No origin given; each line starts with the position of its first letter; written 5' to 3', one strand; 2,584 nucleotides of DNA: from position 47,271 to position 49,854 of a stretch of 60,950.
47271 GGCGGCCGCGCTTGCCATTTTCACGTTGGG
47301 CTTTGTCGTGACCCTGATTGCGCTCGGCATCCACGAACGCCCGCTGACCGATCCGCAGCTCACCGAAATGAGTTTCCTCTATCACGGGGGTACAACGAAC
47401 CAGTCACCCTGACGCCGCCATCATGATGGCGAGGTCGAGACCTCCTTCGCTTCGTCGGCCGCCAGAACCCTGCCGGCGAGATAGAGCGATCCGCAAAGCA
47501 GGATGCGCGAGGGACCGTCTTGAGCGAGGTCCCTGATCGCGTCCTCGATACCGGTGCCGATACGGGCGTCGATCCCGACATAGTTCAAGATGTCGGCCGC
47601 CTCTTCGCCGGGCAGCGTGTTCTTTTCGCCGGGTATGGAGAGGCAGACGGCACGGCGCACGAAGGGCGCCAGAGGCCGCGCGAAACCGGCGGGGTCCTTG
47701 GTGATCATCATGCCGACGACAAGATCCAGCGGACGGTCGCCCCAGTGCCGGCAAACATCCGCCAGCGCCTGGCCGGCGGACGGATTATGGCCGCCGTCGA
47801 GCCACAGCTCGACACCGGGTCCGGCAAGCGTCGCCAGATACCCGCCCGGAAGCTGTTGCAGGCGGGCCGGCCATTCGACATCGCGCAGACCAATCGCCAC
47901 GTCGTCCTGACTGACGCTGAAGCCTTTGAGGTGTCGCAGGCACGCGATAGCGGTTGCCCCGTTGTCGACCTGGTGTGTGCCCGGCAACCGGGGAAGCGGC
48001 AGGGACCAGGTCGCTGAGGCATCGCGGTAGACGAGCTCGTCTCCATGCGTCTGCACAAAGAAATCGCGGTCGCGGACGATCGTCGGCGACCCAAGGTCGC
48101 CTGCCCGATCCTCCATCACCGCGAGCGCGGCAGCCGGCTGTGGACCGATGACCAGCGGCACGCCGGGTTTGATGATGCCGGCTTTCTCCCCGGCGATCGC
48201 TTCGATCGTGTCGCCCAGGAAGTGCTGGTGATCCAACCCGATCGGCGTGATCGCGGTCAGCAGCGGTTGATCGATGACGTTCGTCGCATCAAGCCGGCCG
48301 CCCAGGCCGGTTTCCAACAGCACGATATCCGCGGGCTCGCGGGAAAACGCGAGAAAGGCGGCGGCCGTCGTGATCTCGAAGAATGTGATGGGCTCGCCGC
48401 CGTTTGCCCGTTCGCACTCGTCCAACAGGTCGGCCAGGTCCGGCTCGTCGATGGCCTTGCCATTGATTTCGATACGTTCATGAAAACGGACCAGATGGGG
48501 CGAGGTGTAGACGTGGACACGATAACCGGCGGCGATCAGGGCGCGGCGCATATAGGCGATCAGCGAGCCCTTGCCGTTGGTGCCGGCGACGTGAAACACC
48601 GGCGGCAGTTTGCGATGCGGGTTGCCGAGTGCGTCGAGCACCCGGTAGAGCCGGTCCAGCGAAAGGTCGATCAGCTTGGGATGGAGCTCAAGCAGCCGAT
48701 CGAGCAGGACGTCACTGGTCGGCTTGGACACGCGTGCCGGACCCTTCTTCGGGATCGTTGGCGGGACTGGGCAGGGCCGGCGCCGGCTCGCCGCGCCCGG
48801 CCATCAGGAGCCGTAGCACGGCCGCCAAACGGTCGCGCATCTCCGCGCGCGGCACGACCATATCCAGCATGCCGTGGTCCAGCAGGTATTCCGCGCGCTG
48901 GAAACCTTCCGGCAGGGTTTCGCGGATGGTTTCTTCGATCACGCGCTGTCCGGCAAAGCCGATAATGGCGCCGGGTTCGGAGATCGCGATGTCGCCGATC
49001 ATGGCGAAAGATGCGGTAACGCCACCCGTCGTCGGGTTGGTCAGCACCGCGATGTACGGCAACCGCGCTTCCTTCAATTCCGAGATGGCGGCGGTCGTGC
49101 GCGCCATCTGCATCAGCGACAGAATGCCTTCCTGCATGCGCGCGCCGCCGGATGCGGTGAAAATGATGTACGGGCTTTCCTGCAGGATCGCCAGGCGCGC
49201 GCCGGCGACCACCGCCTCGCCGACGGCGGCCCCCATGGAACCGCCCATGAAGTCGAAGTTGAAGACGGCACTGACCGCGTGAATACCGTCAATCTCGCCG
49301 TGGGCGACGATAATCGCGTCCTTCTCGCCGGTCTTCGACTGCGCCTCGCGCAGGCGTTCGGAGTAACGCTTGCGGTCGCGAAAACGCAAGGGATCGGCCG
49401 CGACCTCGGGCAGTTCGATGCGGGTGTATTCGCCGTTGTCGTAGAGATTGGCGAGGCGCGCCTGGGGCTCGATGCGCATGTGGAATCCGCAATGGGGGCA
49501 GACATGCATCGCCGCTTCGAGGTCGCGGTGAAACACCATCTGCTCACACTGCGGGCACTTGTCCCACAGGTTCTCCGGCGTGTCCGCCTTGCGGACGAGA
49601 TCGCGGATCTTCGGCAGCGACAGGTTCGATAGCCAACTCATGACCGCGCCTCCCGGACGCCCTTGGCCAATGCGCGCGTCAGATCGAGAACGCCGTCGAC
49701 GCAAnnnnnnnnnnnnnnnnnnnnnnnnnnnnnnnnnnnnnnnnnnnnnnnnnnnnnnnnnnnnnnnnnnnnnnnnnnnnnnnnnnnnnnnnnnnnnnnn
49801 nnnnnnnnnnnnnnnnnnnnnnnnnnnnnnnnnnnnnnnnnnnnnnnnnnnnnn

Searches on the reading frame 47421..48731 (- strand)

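Call 91: search_protein_families(library=pfam, proteins=[window:47421-48731:-], max_evalue=0.00001)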
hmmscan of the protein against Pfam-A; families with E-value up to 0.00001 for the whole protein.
window:47421-48731:- (436 aa): 1 family
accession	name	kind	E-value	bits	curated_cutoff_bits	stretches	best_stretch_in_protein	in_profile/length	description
PF02875.26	Mur_ligase_C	-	7.3e-08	33.7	28.4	1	306-415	11-126/127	Mur ligase, glutamate ligase domain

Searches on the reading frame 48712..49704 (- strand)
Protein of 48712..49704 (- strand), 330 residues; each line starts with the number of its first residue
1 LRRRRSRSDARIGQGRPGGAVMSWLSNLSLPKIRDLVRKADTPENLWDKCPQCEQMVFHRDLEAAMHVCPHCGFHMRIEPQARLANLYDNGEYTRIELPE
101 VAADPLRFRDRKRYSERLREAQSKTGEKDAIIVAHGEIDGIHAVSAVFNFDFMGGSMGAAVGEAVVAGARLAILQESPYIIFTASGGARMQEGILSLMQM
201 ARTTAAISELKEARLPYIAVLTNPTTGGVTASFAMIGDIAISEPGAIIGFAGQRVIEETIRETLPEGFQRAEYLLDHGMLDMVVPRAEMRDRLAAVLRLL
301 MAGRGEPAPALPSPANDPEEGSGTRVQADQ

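Call 91: search_protein_families(library=pfam, proteins=[window:48712-49704:-], max_evalue=0.00001)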
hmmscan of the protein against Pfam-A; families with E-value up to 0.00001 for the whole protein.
window:48712-49704:- (330 aa): 2 families
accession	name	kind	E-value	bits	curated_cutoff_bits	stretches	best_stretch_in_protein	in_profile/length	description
PF01039.27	Carboxyl_trans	-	2.1e-16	60.1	22.3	1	88-260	3-177/493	Carboxyl transferase domain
PF17848.7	Zn_ribbon_ACC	-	1.7e-09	38.1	24.5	1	47-72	1-26/26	Acetyl-CoA carboxylase zinc finger domain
